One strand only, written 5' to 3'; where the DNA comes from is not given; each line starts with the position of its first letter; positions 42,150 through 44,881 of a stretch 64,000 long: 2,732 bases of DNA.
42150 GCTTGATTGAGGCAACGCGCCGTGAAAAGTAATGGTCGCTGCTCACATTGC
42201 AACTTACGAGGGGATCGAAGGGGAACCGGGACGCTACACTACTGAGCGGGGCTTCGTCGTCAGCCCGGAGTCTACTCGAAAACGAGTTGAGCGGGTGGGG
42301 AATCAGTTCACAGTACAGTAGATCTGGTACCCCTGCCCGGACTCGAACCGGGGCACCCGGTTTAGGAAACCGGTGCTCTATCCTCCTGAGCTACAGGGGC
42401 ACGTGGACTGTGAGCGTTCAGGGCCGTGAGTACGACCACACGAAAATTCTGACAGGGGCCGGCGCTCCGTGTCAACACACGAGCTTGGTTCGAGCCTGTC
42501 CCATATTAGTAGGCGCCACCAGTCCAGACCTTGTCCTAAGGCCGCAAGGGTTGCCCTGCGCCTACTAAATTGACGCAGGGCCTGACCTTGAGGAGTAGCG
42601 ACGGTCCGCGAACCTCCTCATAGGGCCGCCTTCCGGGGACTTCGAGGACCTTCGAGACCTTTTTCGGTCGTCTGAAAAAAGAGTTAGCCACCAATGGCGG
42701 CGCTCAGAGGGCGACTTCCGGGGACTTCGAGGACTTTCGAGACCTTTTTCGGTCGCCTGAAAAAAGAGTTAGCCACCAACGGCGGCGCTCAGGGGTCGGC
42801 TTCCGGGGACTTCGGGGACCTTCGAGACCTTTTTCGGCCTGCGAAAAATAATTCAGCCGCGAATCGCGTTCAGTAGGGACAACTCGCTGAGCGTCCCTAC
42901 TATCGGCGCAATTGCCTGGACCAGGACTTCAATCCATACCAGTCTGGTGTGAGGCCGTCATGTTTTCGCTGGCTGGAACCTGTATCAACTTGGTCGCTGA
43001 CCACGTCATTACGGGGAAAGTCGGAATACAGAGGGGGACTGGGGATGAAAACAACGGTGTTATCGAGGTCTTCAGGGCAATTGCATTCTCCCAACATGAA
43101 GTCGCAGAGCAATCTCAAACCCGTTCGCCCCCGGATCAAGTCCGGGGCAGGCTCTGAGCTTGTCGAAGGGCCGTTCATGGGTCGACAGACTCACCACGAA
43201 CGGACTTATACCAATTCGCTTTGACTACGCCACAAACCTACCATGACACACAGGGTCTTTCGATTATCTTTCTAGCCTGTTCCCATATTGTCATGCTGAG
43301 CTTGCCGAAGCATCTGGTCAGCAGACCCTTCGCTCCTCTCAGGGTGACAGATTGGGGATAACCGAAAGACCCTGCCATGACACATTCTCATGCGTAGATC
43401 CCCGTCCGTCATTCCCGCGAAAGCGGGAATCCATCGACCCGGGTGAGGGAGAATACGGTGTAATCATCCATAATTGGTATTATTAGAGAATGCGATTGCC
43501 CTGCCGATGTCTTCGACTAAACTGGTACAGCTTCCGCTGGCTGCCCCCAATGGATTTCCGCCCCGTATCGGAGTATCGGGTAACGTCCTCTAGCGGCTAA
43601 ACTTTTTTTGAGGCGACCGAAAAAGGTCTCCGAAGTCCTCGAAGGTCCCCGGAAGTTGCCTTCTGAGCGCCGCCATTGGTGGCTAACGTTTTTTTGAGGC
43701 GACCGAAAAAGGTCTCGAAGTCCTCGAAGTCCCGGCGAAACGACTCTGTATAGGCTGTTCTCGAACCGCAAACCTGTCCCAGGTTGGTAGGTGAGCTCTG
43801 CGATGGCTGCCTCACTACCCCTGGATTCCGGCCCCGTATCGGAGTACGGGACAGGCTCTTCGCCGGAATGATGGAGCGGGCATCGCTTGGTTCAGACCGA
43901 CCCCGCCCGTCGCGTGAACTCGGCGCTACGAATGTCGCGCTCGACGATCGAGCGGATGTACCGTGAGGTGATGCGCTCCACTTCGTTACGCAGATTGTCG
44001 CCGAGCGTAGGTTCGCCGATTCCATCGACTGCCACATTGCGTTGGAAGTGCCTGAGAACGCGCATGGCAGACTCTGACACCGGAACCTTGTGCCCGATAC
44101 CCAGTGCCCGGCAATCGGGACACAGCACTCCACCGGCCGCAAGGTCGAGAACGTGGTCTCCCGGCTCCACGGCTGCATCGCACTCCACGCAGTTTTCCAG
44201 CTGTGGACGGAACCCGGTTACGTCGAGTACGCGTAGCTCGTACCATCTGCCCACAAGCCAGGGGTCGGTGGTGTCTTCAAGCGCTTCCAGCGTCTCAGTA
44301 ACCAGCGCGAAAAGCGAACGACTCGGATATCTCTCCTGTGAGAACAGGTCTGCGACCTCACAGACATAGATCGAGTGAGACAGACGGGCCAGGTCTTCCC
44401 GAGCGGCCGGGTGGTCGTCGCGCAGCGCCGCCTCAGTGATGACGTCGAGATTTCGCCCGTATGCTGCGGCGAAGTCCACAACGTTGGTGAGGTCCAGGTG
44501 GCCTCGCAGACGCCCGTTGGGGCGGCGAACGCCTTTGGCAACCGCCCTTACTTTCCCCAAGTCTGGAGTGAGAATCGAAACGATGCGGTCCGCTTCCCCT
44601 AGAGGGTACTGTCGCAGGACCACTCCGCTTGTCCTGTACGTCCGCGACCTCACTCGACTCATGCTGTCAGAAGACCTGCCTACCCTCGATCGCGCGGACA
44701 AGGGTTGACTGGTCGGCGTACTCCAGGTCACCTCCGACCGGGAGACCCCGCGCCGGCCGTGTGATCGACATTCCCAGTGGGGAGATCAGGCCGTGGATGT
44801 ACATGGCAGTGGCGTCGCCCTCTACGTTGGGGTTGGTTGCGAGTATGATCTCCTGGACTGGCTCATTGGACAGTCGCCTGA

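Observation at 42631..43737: Two oppositely oriented arrays of the same 85-86-bp tandem repeat, 0.7 kb apart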

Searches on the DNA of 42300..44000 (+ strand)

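Call 11: search_rna_families(source=window, start=42300, end=44000, threshold=evalue, max_evalue=10, show_alignments=3)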
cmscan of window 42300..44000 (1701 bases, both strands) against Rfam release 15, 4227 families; matches with E-value up to 10: 4.
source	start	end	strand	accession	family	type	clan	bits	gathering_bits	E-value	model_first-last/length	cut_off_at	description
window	42328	42400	-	RF00005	tRNA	Gene; tRNA;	CL00001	63.9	29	4e-13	1-71/71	no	tRNA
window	43377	43478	+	RF02748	FtrB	Gene; sRNA;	-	20.1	66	2.7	1-115/115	no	Francisella sRNA B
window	42322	42431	-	RF04212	mir-8904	Gene; miRNA;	-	18.6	96.9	3.9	1-102/102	no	mir-8904 microRNA precursor family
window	42365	42392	-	RF03001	leuA-Halobacteria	Cis-reg;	-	13.7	47.9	9.6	1-53/53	no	leuA-Halobacteria RNA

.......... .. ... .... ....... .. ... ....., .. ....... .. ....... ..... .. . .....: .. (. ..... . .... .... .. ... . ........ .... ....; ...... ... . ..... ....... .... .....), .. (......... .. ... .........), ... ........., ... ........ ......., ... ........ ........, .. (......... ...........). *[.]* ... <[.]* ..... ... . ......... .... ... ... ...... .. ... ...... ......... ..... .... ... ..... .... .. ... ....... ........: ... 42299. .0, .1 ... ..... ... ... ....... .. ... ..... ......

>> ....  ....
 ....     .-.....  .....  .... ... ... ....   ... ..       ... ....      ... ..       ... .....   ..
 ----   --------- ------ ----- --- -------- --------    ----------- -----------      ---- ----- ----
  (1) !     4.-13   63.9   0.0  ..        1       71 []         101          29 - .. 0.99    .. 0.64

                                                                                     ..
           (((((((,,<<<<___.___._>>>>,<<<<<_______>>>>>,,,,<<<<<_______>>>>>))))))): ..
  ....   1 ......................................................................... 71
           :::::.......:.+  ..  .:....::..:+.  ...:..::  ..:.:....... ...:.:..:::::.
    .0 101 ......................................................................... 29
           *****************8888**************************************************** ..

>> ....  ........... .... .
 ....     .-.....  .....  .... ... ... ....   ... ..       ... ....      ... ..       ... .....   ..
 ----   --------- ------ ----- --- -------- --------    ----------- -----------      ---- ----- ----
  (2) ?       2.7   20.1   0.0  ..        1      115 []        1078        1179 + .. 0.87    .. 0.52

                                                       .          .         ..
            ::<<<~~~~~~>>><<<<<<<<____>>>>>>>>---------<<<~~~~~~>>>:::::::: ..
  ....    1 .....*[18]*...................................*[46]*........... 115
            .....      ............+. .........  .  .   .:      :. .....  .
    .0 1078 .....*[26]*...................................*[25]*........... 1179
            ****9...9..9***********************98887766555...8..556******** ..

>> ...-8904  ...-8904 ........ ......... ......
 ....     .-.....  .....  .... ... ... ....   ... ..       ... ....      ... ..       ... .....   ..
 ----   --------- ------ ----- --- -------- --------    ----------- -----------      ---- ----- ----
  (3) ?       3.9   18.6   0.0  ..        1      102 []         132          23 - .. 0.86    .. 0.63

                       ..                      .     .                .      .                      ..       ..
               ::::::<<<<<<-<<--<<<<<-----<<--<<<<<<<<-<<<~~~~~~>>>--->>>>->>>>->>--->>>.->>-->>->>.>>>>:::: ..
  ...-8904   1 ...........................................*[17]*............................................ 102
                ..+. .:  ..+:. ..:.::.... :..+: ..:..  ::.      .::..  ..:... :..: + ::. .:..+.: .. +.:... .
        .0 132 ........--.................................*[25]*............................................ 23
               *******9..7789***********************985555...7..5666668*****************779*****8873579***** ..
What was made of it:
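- On Described structured RNA (Rfam): A permissive search gives only chance-level hits (call 11).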

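Call 47: search_dna_similar(query=window:42600-43760:+, collection=plasmids, mode=distant, max_evalue=0.001, max_rows=15)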
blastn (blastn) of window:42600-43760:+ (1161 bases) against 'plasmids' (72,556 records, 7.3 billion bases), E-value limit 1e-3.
No match.

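Call 48: search_dna_similar(query=window:42600-43760:+, collection=phages, mode=distant, max_evalue=0.001, max_rows=15)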
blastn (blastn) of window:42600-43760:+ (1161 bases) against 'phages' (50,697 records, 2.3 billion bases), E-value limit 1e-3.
No match.
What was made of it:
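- Tried and rejected: BLAST of the whole region against plasmids and phages found no match (calls 47, 48).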

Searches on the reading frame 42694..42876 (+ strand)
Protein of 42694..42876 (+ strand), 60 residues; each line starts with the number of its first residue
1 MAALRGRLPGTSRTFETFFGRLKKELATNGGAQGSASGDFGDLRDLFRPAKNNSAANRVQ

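Call 93: search_protein_families(library=pfam, proteins=[window:42694-42876:+], max_evalue=0.01)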
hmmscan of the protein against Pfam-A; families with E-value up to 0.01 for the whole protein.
window:42694-42876:+ (60 aa): 0 families

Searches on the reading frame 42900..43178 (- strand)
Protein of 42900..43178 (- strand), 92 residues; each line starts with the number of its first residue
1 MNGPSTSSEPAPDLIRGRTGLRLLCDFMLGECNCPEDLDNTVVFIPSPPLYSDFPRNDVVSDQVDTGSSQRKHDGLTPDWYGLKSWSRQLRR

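Call 93: search_protein_families(library=pfam, proteins=[window:42900-43178:-], max_evalue=0.01)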
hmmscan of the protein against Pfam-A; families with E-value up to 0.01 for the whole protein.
window:42900-43178:- (92 aa): 0 families
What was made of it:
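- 42879..43568 (.): Variable, non-coding centre. It includes a long imperfect palindrome at 43064-43515. The stretch next to the right array is also found at the second locus. No Pfam hits (call 93).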

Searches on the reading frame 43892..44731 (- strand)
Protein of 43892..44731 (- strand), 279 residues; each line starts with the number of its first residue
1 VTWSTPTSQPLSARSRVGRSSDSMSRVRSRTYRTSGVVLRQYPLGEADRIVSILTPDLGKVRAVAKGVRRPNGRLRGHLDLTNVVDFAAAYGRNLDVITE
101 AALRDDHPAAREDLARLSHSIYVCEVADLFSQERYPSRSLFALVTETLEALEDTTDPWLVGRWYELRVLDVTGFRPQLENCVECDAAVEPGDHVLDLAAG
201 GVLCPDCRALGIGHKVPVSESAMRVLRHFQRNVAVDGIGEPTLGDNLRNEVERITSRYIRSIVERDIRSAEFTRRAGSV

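Call 10: find_encoding_contigs(protein=window:43892-44731:-, flank=10000, max_places=10)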
Protein window:43892-44731:- (279 aa): no gene with exactly this product is on record in the collection.
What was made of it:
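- Tried and rejected: It failed because relatives use a different start codon (call 10).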

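Call 55: find_homologous_proteins(query=window:43892-44662:-, max_evalue=1e-30)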
Query window:43892-44662:- (256 aa): 1076 proteins with E <= 1e-30 among 8000 candidates; the best 120 are listed.
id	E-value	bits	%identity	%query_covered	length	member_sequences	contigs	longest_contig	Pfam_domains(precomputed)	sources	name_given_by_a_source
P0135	6.5e-160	548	96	100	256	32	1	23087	PF11967.15,PF02565.22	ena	-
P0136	1.1e-144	499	88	100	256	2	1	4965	PF11967.15,PF02565.22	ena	-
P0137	5.3e-142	490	87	100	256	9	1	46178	PF11967.15,PF02565.22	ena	-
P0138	2.0e-141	488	85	100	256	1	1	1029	PF11967.15,PF02565.22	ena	-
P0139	1.5e-140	485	84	100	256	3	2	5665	PF11967.15,PF02565.22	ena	-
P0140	6.7e-140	483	84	100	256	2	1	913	PF11967.15,PF02565.22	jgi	jgi:DNA repair protein RecO (recombination protein O)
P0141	1.2e-138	479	84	100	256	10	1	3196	PF11967.15,PF02565.22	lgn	-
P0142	3.3e-138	477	84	100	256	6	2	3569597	PF11967.15,PF02565.22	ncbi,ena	-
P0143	5.5e-137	473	83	100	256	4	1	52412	PF11967.15,PF02565.22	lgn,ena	-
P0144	3.6e-135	467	81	100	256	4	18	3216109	PF11967.15,PF02565.22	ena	-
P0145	6.7e-133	460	84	95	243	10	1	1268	PF11967.15,PF02565.22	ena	-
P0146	7.6e-132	457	83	95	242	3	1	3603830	PF11967.15,PF02565.22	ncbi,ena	-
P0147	1.2e-131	456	83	95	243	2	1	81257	PF11967.15,PF02565.22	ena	-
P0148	4.6e-131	454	83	95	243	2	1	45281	PF11967.15,PF02565.22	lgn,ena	-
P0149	9.2e-131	453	83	94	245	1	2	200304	PF11967.15,PF02565.22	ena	-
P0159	1.0e-119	417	73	98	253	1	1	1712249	PF11967.15,PF02565.22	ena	-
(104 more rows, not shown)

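Call 56: find_encoding_contigs(protein=P0142, flank=6000, max_places=3)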
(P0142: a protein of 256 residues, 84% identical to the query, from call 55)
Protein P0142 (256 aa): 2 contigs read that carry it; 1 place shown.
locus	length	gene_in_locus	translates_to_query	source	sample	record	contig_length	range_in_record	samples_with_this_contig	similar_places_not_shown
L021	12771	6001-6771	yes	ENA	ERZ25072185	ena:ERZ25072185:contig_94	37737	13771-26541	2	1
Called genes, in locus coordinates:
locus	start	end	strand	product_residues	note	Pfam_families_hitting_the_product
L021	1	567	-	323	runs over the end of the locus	PF00732:GMC_oxred_N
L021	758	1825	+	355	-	PF01145:Band_7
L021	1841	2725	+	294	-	PF01145:Band_7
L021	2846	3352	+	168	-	PF02130:YbeY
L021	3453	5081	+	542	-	PF05496:RuvB_N (faint), PF13177:DNA_pol3_delta2, PF00004:AAA, PF22608:DNAX_ATPase_lid, PF12169:DNA_pol3_gamma3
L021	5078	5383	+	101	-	PF02575:YbaB_DNA_bd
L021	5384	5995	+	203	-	PF21176:RecR_HhH, PF02132:RecR_ZnF, PF01751:Toprim, PF13662:Toprim_4, PF21175:RecR_C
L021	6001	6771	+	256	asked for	PF11967:RecO_N, PF02565:RecO_C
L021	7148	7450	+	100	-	PF00547:Urease_gamma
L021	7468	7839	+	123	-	PF00699:Urease_beta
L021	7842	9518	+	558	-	PF00449:Urease_alpha, PF07969:Amidohydro_3 (faint), PF01979:Amidohydro_1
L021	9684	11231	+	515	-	PF00070:Pyr_redox (faint), PF01266:DAO (faint), PF01494:FAD_binding_3 (faint), PF01593:Amino_oxidase, PF07992:Pyr_redox_2 (faint), PF12831:FAD_oxidored (weak), PF13450:NAD_binding_8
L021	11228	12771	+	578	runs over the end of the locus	PF01019:G_glu_transpept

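Call 57: find_encoding_contigs(protein=P0144, flank=6000, max_places=6)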
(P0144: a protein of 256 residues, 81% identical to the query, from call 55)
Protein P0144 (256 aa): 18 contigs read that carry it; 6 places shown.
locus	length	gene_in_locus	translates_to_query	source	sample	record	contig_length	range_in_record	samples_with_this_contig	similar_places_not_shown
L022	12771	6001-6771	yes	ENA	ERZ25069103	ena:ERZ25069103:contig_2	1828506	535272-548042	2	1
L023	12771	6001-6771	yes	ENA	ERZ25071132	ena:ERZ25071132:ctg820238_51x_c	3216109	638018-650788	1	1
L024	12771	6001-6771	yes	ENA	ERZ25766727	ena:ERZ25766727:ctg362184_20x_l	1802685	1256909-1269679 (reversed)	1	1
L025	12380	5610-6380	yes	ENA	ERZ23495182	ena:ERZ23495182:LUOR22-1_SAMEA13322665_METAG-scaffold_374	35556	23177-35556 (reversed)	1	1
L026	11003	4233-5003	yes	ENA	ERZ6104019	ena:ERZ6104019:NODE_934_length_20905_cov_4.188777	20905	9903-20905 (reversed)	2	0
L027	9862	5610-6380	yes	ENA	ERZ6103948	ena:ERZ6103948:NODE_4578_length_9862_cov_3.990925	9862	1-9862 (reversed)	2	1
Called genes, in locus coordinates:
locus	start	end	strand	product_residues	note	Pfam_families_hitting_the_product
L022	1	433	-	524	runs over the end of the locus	PF00732:GMC_oxred_N, PF00890:FAD_binding_2 (faint), PF01266:DAO (faint), PF05834:Lycopene_cycl (faint), PF07992:Pyr_redox_2 (faint), PF13450:NAD_binding_8 (faint), PF05199:GMC_oxred_C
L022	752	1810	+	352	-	PF01145:Band_7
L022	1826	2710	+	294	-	PF01145:Band_7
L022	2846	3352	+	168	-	PF02130:YbeY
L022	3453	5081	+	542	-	PF05496:RuvB_N (faint), PF13177:DNA_pol3_delta2, PF00004:AAA, PF22608:DNAX_ATPase_lid, PF12169:DNA_pol3_gamma3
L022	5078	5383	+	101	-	PF02575:YbaB_DNA_bd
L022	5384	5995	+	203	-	PF21176:RecR_HhH, PF02132:RecR_ZnF, PF01751:Toprim, PF13662:Toprim_4, PF21175:RecR_C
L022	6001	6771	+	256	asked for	PF11967:RecO_N, PF02565:RecO_C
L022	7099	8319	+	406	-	PF07690:MFS_1, PF12832:MFS_1_like, PF07690:MFS_1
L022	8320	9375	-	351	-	PF00389:2-Hacid_dh, PF02826:2-Hacid_dh_C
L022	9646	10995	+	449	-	PF00483:NTP_transferase, PF12804:NTP_transf_3, PF14602:Hexapep_2 (faint), PF25084:LbH_EIF2B, PF00132:Hexapep (weak), PF25087:GMPPB_C, PF00132:Hexapep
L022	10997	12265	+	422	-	PF00571:CBS, PF03471:CorC_HlyC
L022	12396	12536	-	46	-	-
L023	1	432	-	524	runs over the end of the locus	PF00732:GMC_oxred_N, PF00890:FAD_binding_2 (faint), PF01266:DAO (faint), PF05834:Lycopene_cycl (faint), PF07992:Pyr_redox_2 (faint), PF13450:NAD_binding_8 (faint), PF05199:GMC_oxred_C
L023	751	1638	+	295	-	PF01145:Band_7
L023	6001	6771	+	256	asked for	PF11967:RecO_N, PF02565:RecO_C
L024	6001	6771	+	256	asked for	PF11967:RecO_N, PF02565:RecO_C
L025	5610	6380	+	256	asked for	PF11967:RecO_N, PF02565:RecO_C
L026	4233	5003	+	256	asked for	PF11967:RecO_N, PF02565:RecO_C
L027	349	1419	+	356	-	PF01145:Band_7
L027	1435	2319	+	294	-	PF01145:Band_7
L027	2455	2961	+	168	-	PF02130:YbeY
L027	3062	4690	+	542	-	PF05496:RuvB_N (faint), PF13177:DNA_pol3_delta2, PF00004:AAA, PF22608:DNAX_ATPase_lid, PF12169:DNA_pol3_gamma3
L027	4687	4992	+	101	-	PF02575:YbaB_DNA_bd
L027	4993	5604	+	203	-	PF21176:RecR_HhH, PF02132:RecR_ZnF, PF01751:Toprim, PF13662:Toprim_4, PF21175:RecR_C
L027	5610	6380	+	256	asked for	PF11967:RecO_N, PF02565:RecO_C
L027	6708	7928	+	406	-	PF07690:MFS_1, PF12832:MFS_1_like, PF07690:MFS_1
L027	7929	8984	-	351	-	PF00389:2-Hacid_dh, PF02826:2-Hacid_dh_C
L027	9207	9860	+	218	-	?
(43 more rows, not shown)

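Call 58: find_encoding_contigs(protein=P0159, flank=6000, max_places=3)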
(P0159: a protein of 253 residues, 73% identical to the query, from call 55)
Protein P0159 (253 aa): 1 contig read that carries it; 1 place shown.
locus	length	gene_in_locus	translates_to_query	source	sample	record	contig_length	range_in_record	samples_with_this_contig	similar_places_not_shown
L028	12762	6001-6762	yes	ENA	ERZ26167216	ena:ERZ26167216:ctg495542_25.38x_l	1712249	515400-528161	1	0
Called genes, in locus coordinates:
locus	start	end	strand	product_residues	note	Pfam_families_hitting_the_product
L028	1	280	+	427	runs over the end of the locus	-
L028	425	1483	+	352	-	PF01145:Band_7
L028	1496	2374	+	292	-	PF01145:Band_7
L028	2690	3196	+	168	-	PF02130:YbeY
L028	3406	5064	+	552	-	PF05496:RuvB_N (faint), PF13177:DNA_pol3_delta2, PF00004:AAA, PF22608:DNAX_ATPase_lid, PF12169:DNA_pol3_gamma3 (weak)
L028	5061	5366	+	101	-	PF02575:YbaB_DNA_bd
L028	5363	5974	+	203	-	PF21176:RecR_HhH, PF02132:RecR_ZnF, PF01751:Toprim, PF13662:Toprim_4, PF21175:RecR_C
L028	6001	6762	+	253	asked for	PF11967:RecO_N, PF02565:RecO_C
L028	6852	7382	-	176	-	-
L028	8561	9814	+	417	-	PF01637:ATPase_2 (weak), PF13191:AAA_16 (weak), PF13401:AAA_22 (faint)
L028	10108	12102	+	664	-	PF01978:TrmB (faint)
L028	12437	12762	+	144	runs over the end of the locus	PF01850:PIN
